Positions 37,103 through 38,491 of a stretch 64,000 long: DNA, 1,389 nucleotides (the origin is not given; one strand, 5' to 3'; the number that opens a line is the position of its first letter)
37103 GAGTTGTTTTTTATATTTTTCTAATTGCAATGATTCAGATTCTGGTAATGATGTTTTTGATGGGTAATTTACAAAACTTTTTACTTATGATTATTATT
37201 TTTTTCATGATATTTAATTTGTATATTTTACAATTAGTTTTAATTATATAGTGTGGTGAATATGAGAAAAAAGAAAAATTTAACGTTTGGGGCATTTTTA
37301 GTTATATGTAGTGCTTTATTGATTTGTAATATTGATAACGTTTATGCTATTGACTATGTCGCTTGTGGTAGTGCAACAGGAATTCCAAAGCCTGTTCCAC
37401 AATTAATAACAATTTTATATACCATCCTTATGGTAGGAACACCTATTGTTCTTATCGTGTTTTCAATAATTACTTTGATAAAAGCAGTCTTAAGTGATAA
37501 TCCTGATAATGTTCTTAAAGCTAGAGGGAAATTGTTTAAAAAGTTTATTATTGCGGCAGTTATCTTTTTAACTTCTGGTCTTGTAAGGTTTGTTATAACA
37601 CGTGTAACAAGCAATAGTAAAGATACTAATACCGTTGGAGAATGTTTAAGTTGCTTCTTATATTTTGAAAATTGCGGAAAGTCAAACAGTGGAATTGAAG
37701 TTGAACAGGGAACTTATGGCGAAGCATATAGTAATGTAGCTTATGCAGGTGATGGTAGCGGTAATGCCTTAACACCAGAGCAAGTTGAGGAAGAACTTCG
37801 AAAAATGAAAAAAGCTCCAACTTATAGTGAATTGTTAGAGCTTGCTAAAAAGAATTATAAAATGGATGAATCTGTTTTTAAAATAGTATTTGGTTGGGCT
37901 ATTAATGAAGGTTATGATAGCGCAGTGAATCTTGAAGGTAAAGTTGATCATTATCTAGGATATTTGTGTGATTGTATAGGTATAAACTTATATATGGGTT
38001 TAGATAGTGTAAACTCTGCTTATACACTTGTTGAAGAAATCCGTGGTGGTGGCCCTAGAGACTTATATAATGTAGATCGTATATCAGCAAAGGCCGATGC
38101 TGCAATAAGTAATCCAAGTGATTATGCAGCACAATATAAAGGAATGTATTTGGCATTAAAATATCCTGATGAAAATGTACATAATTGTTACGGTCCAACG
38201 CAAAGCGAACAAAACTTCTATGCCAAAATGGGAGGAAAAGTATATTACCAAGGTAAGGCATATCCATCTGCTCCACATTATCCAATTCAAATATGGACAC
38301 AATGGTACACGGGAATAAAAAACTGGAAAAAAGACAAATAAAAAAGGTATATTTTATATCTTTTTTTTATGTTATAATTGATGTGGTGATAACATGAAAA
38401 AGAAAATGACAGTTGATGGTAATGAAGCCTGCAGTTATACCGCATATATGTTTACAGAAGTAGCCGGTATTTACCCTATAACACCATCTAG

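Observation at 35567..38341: Tandem array of three paralogs sharing an unrecognised pilin-like membrane module with swappable extracellular heads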

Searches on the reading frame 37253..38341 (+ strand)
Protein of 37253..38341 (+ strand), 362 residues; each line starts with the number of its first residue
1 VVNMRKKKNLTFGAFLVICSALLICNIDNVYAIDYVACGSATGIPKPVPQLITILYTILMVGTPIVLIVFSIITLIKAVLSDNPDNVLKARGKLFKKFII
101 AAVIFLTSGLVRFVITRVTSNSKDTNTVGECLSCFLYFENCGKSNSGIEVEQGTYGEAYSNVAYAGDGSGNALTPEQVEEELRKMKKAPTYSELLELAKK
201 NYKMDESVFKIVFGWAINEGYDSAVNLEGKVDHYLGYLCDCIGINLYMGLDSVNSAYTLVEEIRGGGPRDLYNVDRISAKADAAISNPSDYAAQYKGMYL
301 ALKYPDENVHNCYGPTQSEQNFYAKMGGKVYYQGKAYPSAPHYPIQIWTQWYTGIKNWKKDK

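Call 3: search_protein_families(library=pfam, proteins=[window:37253-38341:+], max_evalue=1)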
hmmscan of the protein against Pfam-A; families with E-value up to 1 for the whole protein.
window:37253-38341:+ (362 aa): 3 families
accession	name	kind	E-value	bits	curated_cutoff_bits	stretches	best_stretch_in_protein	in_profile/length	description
PF02118.27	Srg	-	0.064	13.4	22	1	7-71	206-268/275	Srg family chemoreceptor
PF14110.11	DUF4282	-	0.088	13.9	27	1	49-119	10-67/86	Domain of unknown function (DUF4282)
PF13314.11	DUF4083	-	0.83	10.1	25.4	1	51-84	2-34/57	Domain of unknown function (DUF4083)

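Call 4: search_protein_families(library=ncbifam, proteins=[window:37253-38341:+], max_evalue=1)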
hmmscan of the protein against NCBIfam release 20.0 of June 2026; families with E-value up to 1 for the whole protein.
window:37253-38341:+ (362 aa): 1 family
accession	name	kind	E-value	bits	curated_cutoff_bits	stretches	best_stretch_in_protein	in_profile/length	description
TIGR02454.1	ECF_T_CbiQ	equivalog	0.091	12.6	111.8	1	52-106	11-65/200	cobalt ECF transporter T component CbiQ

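Call 13: search_protein_families(library=phrogs, proteins=[window:37253-38341:+], max_evalue=0.1)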
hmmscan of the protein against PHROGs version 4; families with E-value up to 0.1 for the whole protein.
window:37253-38341:+ (362 aa): 0 families

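Call 14: search_solved_structures(query=window:37253-38341:+, max_evalue=1)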
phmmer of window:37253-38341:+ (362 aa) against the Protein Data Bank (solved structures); distinct sequences matched with E-value up to 1: 0.

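Call 35: search_protein_families(library=pfam, alignment_id=A4, max_evalue=0.01)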
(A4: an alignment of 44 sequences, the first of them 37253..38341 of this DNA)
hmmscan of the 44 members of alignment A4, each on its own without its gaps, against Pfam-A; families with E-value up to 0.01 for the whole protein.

A. member 1, window:37253-38341:+ (362 aa): 0 families

B. families by the number of members that match (of 44 scanned): 31 families (the first 25 are shown)
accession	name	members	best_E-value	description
PF13472.12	Lipase_GDSL_2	11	2.7e-07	GDSL-like Lipase/Acylhydrolase family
PF18895.5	T4SS_pilin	10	0.00014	Type IV secretion system pilin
PF00657.28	Lipase_GDSL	8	9e-08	GDSL-like Lipase/Acylhydrolase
PF02118.27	Srg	8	0.00022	Srg family chemoreceptor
PF13529.12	Peptidase_C39_2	5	1.3e-08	Peptidase_C39 like family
PF01551.29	Peptidase_M23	4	5.2e-35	Peptidase family M23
PF00001.26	7tm_1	3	0.00081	7 transmembrane receptor (rhodopsin family)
PF13354.11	Beta-lactamase2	2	1.6e-40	Beta-lactamase enzyme family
PF10503.15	Esterase_PHB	2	2.3e-10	Esterase PHB depolymerase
PF00326.27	Peptidase_S9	2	1.9e-08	Prolyl oligopeptidase family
PF01738.24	DLH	2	0.00069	Dienelactone hydrolase family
PF12146.15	Hydrolase_4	2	0.0026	Serine aminopeptidase, S33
PF13539.11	Peptidase_M15_4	1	2.9e-16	D-alanyl-D-alanine carboxypeptidase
PF01964.24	ThiC_Rad_SAM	1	3.1e-09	Radical SAM ThiC family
PF16227.11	DUF4886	1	4e-08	Domain of unknown function (DUF4886)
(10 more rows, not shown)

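Call 53: predict_structure(alignment_id=A6)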
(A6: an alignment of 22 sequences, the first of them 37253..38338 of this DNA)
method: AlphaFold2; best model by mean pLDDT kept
length: 362 residues; sequences in the alignment: 22
mean_pLDDT: 73.5   pTM: 0.51
mean pLDDT of the five models: 73.5, 72.9, 72.4, 69.5, 69.3
residues with pLDDT >= 90: 64; 70-90: 167; 50-70: 72; < 50: 59
segments of 3 or more residues with pLDDT < 50: 1-6, 27-31, 149-169, 250-257, 342-345, 348-362
pLDDT, mean of each block of 10 residues (from residue 1): 48 76 57 78 86 87 87 89 88 88 89 80 84 91 71 36 39 82 96 94 85 87 73 84 70 48 56 82 95 94 73 61 57 58 49 36 34
secondary structure, 60 per line:
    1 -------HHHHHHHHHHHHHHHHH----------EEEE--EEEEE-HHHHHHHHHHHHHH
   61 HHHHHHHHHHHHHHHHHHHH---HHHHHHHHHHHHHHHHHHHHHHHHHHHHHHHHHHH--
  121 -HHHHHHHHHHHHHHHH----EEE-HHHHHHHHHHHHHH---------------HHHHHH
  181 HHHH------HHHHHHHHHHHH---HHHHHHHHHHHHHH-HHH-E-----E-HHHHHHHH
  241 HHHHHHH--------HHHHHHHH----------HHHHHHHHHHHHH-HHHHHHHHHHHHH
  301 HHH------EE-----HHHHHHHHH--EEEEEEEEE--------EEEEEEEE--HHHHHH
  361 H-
elements in order: H8-24 E35-38 E41-45 H47-80 H84-118 H122-137 E142-144 H146-159 H175-184 H191-202 H206-219 H233-247 H256-263 H274-286 H288-303 H317-325 E328-336 E345-352 H355-361

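Call 59: fold_search(model_id=the predicted structure, library=pdb)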
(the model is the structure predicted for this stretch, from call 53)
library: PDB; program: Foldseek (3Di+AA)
matches with E <= 10: 77; with E <= 0.001: 0
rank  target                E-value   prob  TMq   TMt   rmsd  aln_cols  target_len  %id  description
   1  4krd_B                1.1e-01  0.21  0.12  0.19  15.6       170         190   12  Crystal Structure of Pho85-Pcl10 Complex (released 2013-09-18)
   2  6cud_A                3.2e-01  0.09  0.15  0.09  30.7       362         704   14  Structure of the human TRPC3 in a lipid-occupied, closed state (released 2018-05-16)
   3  7xni_A                6.3e-01  0.09  0.14  0.14  26.9       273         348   16  human KCNQ1-CaM in apo state (released 2022-12-14)
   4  4krc_B                1.4e+00  0.08  0.12  0.21  14.8       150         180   12  Crystal Structure of Pho85-Pcl10-ATP-gamma-S Complex (released 2013-09-18)
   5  4llg_F                1.6e+00  0.04  0.11  0.09  23.9       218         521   12  Crystal Structure Analysis of the E.coli holoenzyme/Gp2 complex (released 2013-11-13)
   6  7q1g_A                2.1e+00  0.04  0.10  0.13  12.6       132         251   15  Crystal structure and metal binding properties of the periplasmic iron component EfeM from Pseudomonas syringae EfeUOB (released 2022-04-27)
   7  3pgw_S                2.2e+00  0.07  0.12  0.23  21.3       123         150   12  Crystal structure of human U1 snRNP (released 2010-12-29)
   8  8grt_B                2.4e+00  0.01  0.10  0.06  26.7       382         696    9  Small Dipeptide Analogues developed by Co-crystal Structure of Stenotrophomonas maltophilia Dipeptidyl Peptidase 7 (released 2023-09-06)
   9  3pgw_L                2.6e+00  0.06  0.12  0.23  21.5       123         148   12  Crystal structure of human U1 snRNP (released 2010-12-29)
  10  4q9v_B                2.7e+00  0.04  0.13  0.20  21.1       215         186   10  Crystal structure of TIPE3 (released 2014-10-22)
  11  5x9a_A                2.8e+00  0.05  0.16  0.26  17.9       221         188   14  Crystal structure of calaxin with calcium (released 2018-03-14)
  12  5a0l_A                2.8e+00  0.05  0.12  0.17   9.8       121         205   15  N-terminal thioester domain of fibronectin-binding protein SfbI from Streptococcus pyogenes (released 2015-06-03)
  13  4llg_L                2.8e+00  0.02  0.11  0.09  23.8       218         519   12  Crystal Structure Analysis of the E.coli holoenzyme/Gp2 complex (released 2013-11-13)
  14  9k3s_A                3.0e+00  0.03  0.11  0.14  22.7       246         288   14  Cryo-EM structure of E coli pstSCAB in the catalytic intermediate state (released 2026-02-18)
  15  9ri9_B                3.0e+00  0.02  0.09  0.05  21.9       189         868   10  Cryo-EM structure of the tomato NRC3 hexameric resistosome (released 2025-07-23)
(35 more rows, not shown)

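Call 92: fold_search(model_id=the predicted structure, library=viral)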
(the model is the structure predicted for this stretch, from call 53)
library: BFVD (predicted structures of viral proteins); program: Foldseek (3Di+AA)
matches with E <= 10: 151; with E <= 0.001: 0
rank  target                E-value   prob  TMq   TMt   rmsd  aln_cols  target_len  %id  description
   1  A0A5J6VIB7            2.9e-01  0.08  0.13  0.13  28.2       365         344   14  Uncharacterized protein [Megaviridae environmental sample]
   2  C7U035                3.6e-01  0.10  0.15  0.12  31.3       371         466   11  (no name in the UniProt tables at hand)
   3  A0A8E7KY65            3.8e-01  0.10  0.11  0.18  23.9       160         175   16  (no name in the UniProt tables at hand)
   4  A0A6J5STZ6            3.8e-01  0.05  0.08  0.07  23.1       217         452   12  Uncharacterized protein [uncultured Caudovirales phage]
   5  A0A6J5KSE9            5.6e-01  0.04  0.11  0.10  25.2       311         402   12  Uncharacterized protein [uncultured Caudovirales phage]
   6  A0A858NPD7            6.2e-01  0.20  0.18  0.19  27.4       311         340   10  (no name in the UniProt tables at hand)
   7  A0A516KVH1            6.5e-01  0.07  0.13  0.13  18.6       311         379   10  (no name in the UniProt tables at hand)
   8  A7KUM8                7.7e-01  0.11  0.14  0.15  24.6       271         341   10  (no name in the UniProt tables at hand)
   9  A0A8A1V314            7.7e-01  0.10  0.15  0.14  30.2       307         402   14  PB407L [African swine fever virus]
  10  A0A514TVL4            9.5e-01  0.08  0.13  0.23  16.6       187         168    9  Uncharacterized protein [Aeromonas phage D3]
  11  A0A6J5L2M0            1.1e+00  0.03  0.08  0.09  21.3       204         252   11  Uncharacterized protein [uncultured Caudovirales phage]
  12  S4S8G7                1.2e+00  0.05  0.10  0.08  16.2       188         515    6  Polyprotein (Fragment) [Tobacco ringspot virus]
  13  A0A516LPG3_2          1.2e+00  0.02  0.12  0.05  23.1       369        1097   10  (no name in the UniProt tables at hand)
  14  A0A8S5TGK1            1.3e+00  0.05  0.12  0.18  14.4       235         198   15  PBCV-1 capsid-measure protein, minor capsid proteins.5A [Myoviridae sp. ctIty1]
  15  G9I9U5                1.3e+00  0.03  0.10  0.14  19.4       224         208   13  (no name in the UniProt tables at hand)
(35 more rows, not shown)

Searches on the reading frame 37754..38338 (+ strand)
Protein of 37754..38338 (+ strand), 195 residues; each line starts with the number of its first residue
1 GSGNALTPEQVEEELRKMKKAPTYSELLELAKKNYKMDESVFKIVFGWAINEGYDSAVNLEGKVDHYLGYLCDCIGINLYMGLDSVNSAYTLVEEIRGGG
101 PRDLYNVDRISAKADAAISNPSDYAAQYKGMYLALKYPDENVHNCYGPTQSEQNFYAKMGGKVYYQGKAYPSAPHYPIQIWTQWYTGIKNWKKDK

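Call 45: find_homologous_proteins(query=window:37754-38338:+, max_evalue=0.001)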
Query window:37754-38338:+: 73 candidates shared short words with the query, none scored E <= 0.001.

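Call 61: search_solved_structures(query=A8, max_evalue=10, show_alignments=2)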
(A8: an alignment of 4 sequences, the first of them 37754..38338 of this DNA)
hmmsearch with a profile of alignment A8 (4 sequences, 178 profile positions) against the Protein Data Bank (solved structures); distinct sequences matched with E-value up to 10: 3.
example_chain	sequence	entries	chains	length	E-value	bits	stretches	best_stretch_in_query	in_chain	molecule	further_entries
2kz9_A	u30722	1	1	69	0.27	14.4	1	4-43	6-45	V-type proton ATPase subunit E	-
4yy5_A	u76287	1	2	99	3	11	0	8-40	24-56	dTor_3x33L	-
4yy2_A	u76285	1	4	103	3.3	10.9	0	8-40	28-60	dTor_3x33L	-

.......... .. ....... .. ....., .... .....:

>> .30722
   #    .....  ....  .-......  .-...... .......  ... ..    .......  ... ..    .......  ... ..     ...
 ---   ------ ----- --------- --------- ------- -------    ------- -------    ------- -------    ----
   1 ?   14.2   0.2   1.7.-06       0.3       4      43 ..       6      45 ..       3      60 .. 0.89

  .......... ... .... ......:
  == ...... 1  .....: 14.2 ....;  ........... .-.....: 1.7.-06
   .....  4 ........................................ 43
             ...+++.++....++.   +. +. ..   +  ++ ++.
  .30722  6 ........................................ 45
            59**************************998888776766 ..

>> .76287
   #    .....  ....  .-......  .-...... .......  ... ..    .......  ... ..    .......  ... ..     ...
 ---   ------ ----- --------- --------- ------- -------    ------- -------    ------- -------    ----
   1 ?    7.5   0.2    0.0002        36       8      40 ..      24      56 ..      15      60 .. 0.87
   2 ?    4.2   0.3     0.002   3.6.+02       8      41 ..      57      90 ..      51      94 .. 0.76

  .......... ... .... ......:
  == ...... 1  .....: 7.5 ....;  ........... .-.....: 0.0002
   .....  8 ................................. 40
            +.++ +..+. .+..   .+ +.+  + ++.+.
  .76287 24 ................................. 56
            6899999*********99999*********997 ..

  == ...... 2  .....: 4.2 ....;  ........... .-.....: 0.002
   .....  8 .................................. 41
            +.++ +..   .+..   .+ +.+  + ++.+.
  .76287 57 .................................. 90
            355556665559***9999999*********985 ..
